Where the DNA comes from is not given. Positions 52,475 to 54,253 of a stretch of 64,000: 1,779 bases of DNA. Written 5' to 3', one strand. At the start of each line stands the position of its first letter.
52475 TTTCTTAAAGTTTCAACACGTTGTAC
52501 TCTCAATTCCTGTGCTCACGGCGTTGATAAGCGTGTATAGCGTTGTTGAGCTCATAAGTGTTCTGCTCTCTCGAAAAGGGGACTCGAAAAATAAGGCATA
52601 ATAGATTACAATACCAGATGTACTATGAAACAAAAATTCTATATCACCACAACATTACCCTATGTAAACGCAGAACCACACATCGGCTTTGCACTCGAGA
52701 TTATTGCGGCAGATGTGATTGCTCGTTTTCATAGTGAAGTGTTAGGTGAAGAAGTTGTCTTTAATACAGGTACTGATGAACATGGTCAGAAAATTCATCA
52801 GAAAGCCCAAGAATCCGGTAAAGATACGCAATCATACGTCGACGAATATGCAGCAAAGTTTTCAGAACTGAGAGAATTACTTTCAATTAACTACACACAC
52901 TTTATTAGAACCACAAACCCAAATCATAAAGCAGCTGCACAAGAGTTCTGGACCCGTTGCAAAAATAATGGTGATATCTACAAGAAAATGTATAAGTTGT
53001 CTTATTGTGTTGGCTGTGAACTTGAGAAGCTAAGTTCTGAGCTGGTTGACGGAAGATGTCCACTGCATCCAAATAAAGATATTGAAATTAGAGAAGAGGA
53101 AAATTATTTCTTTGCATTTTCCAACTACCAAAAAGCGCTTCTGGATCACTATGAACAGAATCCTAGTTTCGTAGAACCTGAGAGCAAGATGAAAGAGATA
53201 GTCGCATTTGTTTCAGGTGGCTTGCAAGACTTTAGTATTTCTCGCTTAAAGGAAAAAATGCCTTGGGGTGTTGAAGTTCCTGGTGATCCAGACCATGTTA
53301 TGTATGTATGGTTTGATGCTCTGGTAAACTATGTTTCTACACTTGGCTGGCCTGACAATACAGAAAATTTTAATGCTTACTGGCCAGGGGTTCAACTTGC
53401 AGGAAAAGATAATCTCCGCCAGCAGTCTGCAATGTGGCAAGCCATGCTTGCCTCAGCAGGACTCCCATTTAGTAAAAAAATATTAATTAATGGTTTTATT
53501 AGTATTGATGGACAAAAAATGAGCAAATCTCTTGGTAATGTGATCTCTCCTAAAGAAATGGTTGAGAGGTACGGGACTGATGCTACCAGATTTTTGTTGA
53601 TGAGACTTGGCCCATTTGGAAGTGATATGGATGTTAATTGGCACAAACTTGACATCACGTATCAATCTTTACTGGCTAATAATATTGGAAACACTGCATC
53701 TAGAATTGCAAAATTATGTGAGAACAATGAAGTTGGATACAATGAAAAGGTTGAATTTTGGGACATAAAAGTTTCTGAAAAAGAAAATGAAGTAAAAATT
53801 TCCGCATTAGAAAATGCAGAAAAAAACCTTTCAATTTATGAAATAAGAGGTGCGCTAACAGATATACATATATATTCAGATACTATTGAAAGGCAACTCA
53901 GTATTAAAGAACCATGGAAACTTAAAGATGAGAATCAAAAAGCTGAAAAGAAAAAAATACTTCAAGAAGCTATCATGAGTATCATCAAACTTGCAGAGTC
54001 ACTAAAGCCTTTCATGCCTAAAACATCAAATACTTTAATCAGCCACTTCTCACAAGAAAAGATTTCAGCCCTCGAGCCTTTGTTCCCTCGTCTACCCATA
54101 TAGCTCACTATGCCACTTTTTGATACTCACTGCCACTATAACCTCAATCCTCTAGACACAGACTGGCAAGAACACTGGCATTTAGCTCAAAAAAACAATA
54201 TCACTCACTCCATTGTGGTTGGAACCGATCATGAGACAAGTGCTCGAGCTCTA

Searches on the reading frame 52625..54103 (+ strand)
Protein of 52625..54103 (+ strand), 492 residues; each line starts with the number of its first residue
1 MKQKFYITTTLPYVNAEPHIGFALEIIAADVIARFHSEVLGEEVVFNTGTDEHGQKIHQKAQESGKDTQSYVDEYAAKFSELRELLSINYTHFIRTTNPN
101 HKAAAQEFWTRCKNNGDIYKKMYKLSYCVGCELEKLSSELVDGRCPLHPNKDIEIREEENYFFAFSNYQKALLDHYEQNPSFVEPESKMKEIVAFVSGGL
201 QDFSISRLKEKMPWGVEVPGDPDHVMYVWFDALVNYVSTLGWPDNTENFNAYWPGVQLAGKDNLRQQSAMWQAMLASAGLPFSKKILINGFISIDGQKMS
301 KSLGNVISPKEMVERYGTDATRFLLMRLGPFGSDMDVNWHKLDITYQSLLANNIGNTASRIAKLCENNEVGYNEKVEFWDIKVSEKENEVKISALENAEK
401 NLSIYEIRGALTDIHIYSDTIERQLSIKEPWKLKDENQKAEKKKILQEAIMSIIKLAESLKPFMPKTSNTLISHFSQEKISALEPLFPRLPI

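Call 79: search_protein_families(library=pfam, proteins=[window:52625-54103:+], max_evalue=0.001)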
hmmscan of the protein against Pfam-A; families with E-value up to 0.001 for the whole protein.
window:52625-54103:+ (492 aa): 4 families
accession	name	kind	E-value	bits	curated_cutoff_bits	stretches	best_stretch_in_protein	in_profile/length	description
PF09334.17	tRNA-synt_1g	-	2e-92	310.4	20.1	2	138-361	162-390/391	tRNA synthetases class I (M)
PF00133.28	tRNA-synt_1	-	7.5e-35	120.9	22.7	2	224-337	297-413/414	tRNA synthetases class I (I, L, M and V)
PF01406.26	tRNA-synt_1e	-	2.2e-14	54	27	1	276-327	231-282/301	tRNA synthetases class I (C) catalytic domain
PF01921.24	tRNA-synt_1f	-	0.0006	19.3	27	0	291-330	274-314/360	tRNA synthetases class I (K)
